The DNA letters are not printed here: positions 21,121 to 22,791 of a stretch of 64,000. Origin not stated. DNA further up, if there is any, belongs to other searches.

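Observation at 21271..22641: Phage-encoded ADP-heptose pathway enzyme (HldE-like bifunctional kinase/adenylyltransferase) with two GT9 heptosyltransferase-like genes, a cupin, a sulfotransferase and an O-methyltransferase elsewhere in the window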

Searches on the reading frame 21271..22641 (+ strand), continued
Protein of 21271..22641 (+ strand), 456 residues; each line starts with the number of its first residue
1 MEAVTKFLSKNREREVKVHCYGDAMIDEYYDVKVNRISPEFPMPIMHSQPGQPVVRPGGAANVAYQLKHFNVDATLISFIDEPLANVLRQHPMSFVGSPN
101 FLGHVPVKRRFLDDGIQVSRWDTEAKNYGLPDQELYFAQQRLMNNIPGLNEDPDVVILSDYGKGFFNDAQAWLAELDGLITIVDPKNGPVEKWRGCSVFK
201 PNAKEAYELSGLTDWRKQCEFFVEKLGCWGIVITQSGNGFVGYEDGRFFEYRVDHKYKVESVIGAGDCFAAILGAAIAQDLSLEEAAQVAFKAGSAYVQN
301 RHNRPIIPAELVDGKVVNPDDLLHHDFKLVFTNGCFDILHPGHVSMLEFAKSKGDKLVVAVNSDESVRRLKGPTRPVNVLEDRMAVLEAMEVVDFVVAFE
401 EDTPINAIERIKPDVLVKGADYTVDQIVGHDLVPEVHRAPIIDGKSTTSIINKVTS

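Call 30: search_solved_structures(query=window:21271-22641:+, max_evalue=0.001, show_alignments=2)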
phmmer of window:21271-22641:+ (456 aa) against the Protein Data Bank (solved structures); distinct sequences matched with E-value up to 0.001: 16.
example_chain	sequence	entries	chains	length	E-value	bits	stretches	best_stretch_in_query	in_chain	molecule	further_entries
5x9q_A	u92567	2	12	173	1.3e-32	116.4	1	329-454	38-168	Putative cytidylyltransferase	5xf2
3elb_A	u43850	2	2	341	6.1e-19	71.4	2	330-439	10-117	Ethanolamine-phosphate cytidylyltransferase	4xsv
4e84_A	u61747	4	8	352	8.5e-17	64.3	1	17-296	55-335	D-beta-D-heptose 7-phosphate kinase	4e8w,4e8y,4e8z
3glv_A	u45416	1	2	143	7.7e-11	44.7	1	330-427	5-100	Lipopolysaccharide core biosynthesis protein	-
1coz_A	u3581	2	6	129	8.6e-10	41.2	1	328-452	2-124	PROTEIN (GLYCEROL-3-PHOSPHATE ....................) | glycerol-3-phosphate cytidylyltransferase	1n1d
2b7l_A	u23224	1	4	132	2e-08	36.7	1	328-425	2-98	glycerol-3-phosphate cytidylyltransferase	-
5ysp_A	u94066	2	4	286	8.6e-06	28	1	196-307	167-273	TM0415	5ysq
7e4l_A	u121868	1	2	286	8.6e-06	28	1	196-307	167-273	PfkB domain-containing protein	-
1vk4_A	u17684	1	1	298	9.3e-06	27.9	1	196-307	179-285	PfkB Carbohydrate kinase TM0415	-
9hsg_A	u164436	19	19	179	3.3e-05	26.1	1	328-398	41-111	choline-phosphate cytidylyltransferase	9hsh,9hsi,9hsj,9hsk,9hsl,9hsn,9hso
9hsm_A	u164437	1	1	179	3.3e-05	26.1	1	328-398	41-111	choline-phosphate cytidylyltransferase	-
4zcp_A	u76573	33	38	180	3.3e-05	26.1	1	328-398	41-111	Cholinephosphate cytidylyltransferase | Choline-phosphate cytidylyltransferase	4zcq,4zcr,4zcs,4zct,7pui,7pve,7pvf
3cqd_A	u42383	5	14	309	0.00025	23.2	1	174-304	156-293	6-phosphofructokinase isozyme 2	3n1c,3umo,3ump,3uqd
3uqe_A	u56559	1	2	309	0.00026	23.1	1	174-304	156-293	6-phosphofructokinase isozyme 2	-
5x3d_A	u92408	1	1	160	0.00032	22.9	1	329-423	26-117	Phosphoenolpyruvate phosphomutase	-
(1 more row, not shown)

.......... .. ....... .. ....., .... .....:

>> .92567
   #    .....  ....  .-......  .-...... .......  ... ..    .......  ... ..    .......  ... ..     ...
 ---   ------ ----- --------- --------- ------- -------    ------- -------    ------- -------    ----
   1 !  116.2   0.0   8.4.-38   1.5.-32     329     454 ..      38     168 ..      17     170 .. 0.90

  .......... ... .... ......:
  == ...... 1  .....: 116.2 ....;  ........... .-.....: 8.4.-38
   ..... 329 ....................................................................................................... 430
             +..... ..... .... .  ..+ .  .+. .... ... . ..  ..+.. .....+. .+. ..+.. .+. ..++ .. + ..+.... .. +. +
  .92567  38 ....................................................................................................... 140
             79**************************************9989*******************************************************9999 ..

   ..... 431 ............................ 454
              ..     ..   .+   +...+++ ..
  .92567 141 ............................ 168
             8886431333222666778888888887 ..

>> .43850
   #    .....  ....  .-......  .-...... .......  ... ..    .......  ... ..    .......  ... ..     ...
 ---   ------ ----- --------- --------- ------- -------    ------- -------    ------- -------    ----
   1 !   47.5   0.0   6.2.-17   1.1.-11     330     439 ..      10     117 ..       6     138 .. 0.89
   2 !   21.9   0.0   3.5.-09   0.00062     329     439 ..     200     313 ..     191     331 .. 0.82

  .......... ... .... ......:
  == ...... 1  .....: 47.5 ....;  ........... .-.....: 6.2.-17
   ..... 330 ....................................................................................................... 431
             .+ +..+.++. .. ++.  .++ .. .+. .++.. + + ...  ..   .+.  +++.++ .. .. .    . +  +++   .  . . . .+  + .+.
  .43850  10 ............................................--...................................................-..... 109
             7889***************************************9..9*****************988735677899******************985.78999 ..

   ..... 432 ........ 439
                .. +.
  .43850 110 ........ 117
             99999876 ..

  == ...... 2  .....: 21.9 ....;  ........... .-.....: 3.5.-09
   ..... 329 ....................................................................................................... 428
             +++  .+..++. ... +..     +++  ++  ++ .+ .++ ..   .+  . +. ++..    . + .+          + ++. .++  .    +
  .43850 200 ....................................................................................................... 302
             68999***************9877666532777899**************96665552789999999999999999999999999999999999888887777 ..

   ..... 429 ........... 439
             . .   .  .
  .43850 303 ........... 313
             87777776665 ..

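Call 38: get_annotated_region(hit=H1, flank=20000)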
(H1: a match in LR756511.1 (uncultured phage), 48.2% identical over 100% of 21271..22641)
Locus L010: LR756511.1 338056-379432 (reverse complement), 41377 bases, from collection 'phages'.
description: uncultured phage genome assembly, chromosome: 1.
organism: uncultured phage (NCBI taxid 278008)
taxonomy: Viruses; environmental samples
host: -; source: metagenomic; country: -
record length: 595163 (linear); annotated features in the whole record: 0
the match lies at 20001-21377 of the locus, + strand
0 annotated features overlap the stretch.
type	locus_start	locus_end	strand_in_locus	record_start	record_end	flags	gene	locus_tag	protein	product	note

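Call 99: search_protein_families(library=pfam, max_evalue=0.001, proteins=[L006:2417-3550:+])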
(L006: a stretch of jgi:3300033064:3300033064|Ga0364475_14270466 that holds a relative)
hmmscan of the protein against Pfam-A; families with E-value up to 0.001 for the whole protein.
L006:2417-3550:+ (377 aa): 0 families

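Call 100: find_related_loci(query=A3, collection=genome_contigs, flank=6000)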
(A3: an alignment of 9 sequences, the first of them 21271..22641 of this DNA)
Query A3 (456 aa) in genome_contigs; peptide patterns used: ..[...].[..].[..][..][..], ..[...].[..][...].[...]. (x = any residue, [..] = any of these).
600 stretches matched a pattern (row limit reached: there are more); 579 encode a relative of the query (tblastn E <= 1e-3); the best 80 are kept; 80 distinct loci.
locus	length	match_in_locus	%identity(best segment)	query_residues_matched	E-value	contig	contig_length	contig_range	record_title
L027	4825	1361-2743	36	17-454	3e-75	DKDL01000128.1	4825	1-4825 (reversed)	MAG TPA_asm: Succinatimonas sp. UBA6849 UBA6849_contig_3319, whole genome shotgun sequence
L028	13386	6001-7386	35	15-454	9e-71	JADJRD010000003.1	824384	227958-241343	MAG: Cellvibrio sp. isolate Fred_18-Q3-R57-64_MAXAC.373 tig00003560-10-8247960, whole genome shotgun sequence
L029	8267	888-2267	36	15-454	5e-69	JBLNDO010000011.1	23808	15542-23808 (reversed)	MAG: Bacillota bacterium isolate MAG97 PRJNA917189_bin4_renamed_10, whole genome shotgun sequence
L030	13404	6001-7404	34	8-454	5e-69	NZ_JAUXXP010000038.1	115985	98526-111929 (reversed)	MAG: Pseudomonas sp. isolate C17_concoct.bin.54 C17_k141_35107, whole genome shotgun sequence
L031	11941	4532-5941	35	8-456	1e-68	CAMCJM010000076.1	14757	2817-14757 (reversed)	MAG: Pseudomonas synxantha isolate MiE-14oct19-76 genome assembly, contig: MiE-14oct19-C5914, whole genome shotgun seque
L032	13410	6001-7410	34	8-456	2e-68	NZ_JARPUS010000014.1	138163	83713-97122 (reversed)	Pseudomonas sp. GOM6 spades_GOM6_rawreads_contigs_contig_14, whole genome shotgun sequence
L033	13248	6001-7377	36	17-454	3e-68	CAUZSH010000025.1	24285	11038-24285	MAG: Gammaproteobacteria bacterium isolate CB9_323.47 genome assembly, contig: Ga0302132_10000393, whole genome shotgun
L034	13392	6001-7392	36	15-455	9e-68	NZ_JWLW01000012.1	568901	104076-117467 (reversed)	Alteromonas marina strain AD001 Contig2, whole genome shotgun sequence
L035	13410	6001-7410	34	8-456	1e-67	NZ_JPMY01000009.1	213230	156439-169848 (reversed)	Pseudomonas sp. ML96 ML96_Contig_9, whole genome shotgun sequence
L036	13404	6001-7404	35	8-454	8e-68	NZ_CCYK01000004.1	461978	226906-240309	Pseudomonas massiliensis strain CB1, whole genome shotgun sequence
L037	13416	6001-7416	34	4-454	7e-68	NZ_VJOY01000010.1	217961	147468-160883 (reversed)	Pseudomonas mangiferae strain DMKU BBB3-04 NODE_10_length_217961_cov_49.5095, whole genome shotgun sequence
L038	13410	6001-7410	34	8-456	8e-68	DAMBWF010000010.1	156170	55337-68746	MAG TPA_asm: Pseudomonadaceae bacterium isolate CTOTU49374 NODE_15_length_156170_cov_13.932588, whole genome shotgun seq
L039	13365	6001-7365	35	22-454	6e-68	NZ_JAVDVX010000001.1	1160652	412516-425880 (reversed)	Cellvibrio fibrivorans strain BE190 Ga0454542_01, whole genome shotgun sequence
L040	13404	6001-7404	34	8-454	1e-67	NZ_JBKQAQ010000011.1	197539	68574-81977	Pseudomonas sp. UM16 NODE_11_length_197539_cov_27.613093, whole genome shotgun sequence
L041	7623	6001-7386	35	15-454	2e-67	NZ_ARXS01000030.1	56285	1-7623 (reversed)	Alloalcanivorax balearicus MACL04 contig30, whole genome shotgun sequence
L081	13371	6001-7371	34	18-452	4e-65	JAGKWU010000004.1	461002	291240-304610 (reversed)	MAG: Cellvibrionaceae bacterium isolate H1_D7_003 H1_D7_003_3, whole genome shotgun sequence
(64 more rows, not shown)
